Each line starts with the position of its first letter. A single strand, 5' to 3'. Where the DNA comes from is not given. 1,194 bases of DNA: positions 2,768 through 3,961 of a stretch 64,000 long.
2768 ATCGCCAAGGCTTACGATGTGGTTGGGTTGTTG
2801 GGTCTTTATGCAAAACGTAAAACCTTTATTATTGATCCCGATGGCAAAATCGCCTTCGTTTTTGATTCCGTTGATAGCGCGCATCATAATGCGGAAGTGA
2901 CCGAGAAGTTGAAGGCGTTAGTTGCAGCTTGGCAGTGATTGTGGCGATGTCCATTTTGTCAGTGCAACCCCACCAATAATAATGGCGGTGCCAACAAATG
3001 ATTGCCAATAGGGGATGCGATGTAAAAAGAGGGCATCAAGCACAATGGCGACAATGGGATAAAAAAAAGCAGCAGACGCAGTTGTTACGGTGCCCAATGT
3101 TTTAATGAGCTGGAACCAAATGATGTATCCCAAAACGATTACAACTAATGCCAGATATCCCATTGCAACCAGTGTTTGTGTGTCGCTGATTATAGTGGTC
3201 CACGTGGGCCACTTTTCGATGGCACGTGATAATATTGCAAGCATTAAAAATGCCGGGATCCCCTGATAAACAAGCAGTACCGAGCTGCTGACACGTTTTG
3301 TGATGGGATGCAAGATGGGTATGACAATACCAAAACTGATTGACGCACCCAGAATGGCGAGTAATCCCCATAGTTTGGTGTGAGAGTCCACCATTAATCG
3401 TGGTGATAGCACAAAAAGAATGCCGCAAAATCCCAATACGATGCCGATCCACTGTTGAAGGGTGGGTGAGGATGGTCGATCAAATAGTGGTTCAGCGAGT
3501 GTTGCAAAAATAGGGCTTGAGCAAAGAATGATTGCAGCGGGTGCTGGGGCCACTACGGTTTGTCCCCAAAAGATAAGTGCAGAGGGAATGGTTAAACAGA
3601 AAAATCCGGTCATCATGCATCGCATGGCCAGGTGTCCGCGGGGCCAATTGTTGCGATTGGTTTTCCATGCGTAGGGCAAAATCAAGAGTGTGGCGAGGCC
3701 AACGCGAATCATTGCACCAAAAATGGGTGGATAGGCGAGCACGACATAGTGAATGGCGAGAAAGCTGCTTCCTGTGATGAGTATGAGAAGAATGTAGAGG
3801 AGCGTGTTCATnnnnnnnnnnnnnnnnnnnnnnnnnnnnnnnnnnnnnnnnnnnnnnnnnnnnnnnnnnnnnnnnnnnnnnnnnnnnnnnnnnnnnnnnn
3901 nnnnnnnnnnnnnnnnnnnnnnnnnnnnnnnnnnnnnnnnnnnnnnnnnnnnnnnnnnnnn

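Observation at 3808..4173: Free-standing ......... endonuclease-like gene immediately downstream of the intron-bearing ssrA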

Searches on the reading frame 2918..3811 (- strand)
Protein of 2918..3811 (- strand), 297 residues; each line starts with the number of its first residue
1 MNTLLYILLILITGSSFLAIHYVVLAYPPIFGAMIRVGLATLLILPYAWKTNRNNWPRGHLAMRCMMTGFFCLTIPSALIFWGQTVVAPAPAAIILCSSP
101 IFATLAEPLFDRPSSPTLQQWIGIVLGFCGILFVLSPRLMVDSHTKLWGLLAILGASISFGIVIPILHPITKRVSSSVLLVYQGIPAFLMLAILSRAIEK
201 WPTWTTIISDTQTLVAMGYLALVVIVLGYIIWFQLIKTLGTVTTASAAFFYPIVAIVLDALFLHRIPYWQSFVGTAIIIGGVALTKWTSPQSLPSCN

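Call 5: search_protein_families(library=pfam, proteins=[window:2918-3811:-], max_evalue=1)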
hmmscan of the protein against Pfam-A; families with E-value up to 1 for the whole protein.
window:2918-3811:- (297 aa): 1 family
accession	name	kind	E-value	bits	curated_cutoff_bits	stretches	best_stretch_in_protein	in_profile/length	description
PF00892.27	EamA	-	1.2e-27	97.2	28.2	2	4-135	5-134/135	EamA-like transporter family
